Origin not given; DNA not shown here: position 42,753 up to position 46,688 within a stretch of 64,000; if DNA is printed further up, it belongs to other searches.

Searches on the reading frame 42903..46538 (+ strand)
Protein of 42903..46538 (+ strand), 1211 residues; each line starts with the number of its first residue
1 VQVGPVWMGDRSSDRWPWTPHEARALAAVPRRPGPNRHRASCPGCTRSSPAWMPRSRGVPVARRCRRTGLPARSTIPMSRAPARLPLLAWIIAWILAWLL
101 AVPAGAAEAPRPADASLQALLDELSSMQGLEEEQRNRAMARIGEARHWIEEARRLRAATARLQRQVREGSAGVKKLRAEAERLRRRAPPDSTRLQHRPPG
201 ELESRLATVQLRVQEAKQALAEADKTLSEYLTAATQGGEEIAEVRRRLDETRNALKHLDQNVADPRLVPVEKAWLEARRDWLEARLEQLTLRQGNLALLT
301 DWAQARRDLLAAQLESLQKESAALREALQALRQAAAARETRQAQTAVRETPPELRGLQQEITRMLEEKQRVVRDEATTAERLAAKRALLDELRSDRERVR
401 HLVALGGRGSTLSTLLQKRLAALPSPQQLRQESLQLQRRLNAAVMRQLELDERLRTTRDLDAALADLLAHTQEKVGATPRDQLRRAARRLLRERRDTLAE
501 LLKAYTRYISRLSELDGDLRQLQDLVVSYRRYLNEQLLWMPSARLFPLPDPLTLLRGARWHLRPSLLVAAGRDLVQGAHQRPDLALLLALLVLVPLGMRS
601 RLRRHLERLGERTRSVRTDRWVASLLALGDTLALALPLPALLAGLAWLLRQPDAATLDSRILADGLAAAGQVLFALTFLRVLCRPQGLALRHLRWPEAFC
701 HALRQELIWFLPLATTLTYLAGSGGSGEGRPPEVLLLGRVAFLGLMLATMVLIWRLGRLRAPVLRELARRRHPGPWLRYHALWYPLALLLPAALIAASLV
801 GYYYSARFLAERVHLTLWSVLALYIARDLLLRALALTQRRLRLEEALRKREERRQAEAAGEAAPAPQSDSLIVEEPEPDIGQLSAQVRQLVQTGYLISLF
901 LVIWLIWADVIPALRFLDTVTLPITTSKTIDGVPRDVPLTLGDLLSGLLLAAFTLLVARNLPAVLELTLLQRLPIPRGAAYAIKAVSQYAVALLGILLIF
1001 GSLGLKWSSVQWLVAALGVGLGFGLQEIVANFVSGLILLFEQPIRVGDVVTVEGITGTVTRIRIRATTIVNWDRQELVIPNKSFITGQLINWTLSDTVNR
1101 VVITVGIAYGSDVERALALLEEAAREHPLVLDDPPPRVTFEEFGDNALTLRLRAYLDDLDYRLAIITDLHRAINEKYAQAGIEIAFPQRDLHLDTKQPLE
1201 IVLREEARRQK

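Call 33: search_protein_families(library=pfam, proteins=[window:42903-46538:+], max_evalue=0.00001)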
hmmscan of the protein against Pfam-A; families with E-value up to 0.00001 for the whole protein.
window:42903-46538:+ (1211 aa): 4 families
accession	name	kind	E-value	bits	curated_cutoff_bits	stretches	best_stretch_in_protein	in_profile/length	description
PF12794.12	MscS_TM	-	3e-76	257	28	1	586-922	4-338/339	Mechanosensitive ion channel inner membrane domain 1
PF00924.24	MS_channel_2nd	-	3.2e-23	82.1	20.2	1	1028-1093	2-67/68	Mechanosensitive ion channel, beta-domain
PF12795.12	MscS_porin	-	6.9e-23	81.9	34.4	1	121-350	2-229/238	Mechanosensitive ion channel porin domain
PF21082.3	MS_channel_3rd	-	7.1e-18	65.3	21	1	1101-1184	1-88/88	Mechanosensitive ion channel MscS, C-terminal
